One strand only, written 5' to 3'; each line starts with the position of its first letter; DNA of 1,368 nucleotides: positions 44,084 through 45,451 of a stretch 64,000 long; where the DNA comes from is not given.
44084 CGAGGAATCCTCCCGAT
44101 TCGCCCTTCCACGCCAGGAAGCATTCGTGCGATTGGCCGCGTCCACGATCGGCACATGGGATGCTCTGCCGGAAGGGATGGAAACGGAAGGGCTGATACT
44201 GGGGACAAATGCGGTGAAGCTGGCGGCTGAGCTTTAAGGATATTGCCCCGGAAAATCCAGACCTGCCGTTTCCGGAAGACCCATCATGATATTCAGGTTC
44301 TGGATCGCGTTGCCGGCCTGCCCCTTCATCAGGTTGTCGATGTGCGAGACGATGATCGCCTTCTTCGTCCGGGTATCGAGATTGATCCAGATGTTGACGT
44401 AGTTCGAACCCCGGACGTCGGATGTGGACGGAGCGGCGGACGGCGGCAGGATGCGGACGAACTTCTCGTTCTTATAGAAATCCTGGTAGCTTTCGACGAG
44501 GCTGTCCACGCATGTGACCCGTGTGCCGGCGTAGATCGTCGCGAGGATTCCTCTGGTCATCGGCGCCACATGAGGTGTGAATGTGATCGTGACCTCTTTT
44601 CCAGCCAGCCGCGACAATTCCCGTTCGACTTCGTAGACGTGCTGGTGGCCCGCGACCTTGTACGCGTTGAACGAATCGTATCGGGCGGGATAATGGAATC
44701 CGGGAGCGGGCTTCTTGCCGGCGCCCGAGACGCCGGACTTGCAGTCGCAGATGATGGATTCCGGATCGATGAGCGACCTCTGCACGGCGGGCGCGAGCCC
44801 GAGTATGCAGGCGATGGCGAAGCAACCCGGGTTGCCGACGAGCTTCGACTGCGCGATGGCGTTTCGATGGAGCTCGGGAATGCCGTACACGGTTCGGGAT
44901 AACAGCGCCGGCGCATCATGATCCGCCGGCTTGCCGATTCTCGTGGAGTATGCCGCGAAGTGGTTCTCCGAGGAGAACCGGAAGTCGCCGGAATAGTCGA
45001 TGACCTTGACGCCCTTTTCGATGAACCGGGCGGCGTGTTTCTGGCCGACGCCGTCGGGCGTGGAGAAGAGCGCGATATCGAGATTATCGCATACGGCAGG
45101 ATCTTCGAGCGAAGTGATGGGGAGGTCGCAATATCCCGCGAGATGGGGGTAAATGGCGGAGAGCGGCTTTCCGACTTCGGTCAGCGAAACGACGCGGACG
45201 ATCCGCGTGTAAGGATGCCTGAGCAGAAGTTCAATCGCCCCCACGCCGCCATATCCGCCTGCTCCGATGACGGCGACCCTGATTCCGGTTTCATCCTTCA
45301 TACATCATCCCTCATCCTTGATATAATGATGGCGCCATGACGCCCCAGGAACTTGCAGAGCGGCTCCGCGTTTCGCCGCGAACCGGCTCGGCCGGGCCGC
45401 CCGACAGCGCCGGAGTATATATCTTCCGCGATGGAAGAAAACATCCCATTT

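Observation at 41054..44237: Putative novel RiPP cluster: Cys-rich peptide + two paralogous radical-SAM/SPASM maturases + divergent HprK-like P-loop protein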

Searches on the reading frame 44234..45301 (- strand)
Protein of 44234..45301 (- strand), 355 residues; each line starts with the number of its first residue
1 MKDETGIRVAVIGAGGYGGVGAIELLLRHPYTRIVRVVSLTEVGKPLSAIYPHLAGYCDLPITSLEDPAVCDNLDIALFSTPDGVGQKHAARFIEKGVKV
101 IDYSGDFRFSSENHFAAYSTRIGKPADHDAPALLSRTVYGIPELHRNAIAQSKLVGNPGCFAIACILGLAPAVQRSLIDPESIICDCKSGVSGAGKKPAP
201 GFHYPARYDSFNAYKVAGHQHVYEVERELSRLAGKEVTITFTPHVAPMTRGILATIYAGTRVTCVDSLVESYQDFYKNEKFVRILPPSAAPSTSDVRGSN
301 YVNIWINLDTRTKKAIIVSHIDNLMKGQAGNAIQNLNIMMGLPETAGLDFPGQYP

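Call 60: list_cluster_members(proteins=[P0002, P0001, P0056, window:44234-45301:-, window:45337-46956:+, P0006, P0013])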
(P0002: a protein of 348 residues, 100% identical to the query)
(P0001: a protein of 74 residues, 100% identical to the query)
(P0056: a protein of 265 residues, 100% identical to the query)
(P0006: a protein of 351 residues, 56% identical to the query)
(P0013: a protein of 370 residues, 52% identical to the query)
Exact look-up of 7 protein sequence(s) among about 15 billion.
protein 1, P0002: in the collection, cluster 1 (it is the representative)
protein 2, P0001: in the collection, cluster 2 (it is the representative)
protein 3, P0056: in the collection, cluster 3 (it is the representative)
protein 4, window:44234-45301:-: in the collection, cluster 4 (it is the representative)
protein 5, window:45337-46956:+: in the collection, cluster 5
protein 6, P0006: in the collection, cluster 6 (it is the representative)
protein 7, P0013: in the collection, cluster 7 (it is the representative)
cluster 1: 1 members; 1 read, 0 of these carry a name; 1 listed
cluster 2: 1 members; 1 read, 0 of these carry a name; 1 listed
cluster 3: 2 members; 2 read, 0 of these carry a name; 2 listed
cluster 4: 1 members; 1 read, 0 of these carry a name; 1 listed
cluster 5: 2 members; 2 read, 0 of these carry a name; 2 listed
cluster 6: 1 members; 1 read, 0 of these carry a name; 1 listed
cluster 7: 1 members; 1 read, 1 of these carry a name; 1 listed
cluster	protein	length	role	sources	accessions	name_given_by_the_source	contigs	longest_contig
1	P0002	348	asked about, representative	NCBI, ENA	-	-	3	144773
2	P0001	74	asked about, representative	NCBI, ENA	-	-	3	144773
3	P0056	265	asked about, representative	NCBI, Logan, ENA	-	-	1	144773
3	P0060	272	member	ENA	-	-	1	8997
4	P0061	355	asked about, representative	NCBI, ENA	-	-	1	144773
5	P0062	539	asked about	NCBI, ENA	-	-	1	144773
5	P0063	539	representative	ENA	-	-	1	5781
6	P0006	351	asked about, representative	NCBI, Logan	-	-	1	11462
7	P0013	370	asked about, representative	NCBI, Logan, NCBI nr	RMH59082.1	MAG: radical SAM protein [Candidatus Hydrogenedentota bacterium]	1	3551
